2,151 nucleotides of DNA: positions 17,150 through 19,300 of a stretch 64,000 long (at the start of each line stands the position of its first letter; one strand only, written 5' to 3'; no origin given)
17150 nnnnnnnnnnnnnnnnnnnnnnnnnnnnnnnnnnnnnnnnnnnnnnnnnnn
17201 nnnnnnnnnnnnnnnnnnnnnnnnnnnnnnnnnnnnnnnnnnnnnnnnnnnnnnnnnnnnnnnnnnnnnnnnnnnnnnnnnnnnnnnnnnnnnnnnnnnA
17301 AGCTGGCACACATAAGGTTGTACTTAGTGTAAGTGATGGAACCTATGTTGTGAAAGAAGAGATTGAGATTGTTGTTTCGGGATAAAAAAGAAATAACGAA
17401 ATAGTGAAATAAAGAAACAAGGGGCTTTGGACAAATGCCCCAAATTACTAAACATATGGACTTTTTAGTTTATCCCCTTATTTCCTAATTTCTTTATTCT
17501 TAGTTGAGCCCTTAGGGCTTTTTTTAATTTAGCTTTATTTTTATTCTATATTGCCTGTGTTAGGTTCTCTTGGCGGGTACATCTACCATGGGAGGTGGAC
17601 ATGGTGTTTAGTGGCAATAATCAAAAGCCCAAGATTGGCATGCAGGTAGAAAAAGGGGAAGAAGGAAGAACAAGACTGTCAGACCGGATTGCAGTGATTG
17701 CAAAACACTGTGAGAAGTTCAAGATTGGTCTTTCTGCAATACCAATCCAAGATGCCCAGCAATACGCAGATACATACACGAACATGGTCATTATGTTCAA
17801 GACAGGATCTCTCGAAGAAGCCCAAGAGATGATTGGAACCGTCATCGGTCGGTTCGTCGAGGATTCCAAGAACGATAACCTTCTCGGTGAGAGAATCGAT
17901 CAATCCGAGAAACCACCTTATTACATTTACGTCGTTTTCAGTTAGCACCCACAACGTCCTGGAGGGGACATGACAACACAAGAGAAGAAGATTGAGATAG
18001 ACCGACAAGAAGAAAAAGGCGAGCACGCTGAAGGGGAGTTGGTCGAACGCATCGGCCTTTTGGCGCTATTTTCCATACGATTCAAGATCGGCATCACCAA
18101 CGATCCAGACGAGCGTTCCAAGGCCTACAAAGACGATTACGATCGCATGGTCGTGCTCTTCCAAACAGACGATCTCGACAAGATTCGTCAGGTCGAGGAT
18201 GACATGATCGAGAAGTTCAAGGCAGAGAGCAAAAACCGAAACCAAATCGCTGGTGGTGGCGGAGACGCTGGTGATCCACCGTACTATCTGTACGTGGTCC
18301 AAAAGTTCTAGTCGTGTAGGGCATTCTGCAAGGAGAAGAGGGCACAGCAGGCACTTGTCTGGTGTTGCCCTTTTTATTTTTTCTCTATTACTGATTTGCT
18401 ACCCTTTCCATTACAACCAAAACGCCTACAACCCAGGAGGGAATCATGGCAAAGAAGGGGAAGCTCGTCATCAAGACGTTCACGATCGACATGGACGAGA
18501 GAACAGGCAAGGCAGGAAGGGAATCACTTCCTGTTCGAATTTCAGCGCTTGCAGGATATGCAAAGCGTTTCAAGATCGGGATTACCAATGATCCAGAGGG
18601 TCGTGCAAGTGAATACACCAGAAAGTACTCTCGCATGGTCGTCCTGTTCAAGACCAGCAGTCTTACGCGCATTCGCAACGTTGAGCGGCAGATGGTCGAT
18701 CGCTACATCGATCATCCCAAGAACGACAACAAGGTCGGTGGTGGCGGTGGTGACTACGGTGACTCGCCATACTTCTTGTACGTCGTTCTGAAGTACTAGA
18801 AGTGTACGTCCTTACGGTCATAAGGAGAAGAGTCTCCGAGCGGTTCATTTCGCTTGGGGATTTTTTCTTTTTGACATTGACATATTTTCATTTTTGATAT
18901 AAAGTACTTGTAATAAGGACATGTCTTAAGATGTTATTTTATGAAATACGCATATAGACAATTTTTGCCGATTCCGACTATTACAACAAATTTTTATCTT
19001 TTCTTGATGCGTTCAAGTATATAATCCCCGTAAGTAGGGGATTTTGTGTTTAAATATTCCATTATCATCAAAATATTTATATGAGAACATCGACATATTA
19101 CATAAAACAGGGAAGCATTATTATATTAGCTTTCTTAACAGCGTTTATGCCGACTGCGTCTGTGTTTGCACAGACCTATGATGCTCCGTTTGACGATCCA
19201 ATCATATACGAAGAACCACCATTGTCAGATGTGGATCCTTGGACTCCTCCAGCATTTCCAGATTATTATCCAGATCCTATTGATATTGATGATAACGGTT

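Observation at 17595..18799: Tandem triplet of GC-rich small paralogs with a GIY-YIG-clan (T5orf172-like) core, directly upstream of an RHS toxin whose tip is also GIY-YIG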

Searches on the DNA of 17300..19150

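Call 87: search_rna_families(source=window, start=17300, end=19150, threshold=evalue, max_evalue=1)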
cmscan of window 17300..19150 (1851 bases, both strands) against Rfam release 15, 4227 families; matches with E-value up to 1: 1.
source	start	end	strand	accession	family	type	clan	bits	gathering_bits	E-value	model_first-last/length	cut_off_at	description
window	18826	18874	+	RF00489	ctRNA_p42d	Gene; antisense;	-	24.4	50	0.019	1-46/46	no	ctRNA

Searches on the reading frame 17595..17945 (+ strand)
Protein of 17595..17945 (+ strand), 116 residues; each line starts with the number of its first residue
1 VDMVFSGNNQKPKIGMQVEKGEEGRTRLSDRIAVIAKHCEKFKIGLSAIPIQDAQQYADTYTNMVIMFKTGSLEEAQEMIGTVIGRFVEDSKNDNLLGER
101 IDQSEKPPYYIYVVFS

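Call 4: search_protein_families(library=pfam, proteins=[window:17595-17945:+], max_evalue=10)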
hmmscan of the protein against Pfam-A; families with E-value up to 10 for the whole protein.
window:17595-17945:+ (116 aa): 0 families

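Call 10: search_protein_families(library=ncbifam, proteins=[window:17595-17942:+], max_evalue=10)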
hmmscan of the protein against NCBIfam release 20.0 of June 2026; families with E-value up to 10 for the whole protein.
window:17595-17942:+ (116 aa): 0 families

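Call 11: search_protein_families(library=padloc, proteins=[window:17595-17942:+], max_evalue=10)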
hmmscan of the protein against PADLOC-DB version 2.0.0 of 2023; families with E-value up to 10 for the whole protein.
window:17595-17942:+ (116 aa): 0 families

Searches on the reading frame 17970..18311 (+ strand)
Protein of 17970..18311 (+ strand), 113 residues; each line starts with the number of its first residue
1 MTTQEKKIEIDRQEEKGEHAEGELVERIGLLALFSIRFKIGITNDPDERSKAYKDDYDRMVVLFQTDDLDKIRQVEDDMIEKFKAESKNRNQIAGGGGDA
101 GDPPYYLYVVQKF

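Call 4: search_protein_families(library=pfam, proteins=[window:17970-18311:+], max_evalue=10)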
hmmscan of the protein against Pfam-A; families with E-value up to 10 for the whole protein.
window:17970-18311:+ (113 aa): 2 families
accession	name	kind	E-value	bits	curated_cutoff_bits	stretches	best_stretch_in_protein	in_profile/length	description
PF13455.12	MUG113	-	0.00081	20.4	22.3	1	38-88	1-52/73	Meiotically up-regulated gene 113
PF10544.15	T5orf172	-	0.011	16.6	20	1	36-85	15-69/101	T5orf172 domain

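Call 10: search_protein_families(library=ncbifam, proteins=[window:17970-18308:+], max_evalue=10)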
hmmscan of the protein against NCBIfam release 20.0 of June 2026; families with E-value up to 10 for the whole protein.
window:17970-18308:+ (113 aa): 0 families

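Call 11: search_protein_families(library=padloc, proteins=[window:17970-18308:+], max_evalue=10)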
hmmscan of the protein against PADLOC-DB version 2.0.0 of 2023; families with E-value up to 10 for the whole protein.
window:17970-18308:+ (113 aa): 0 families
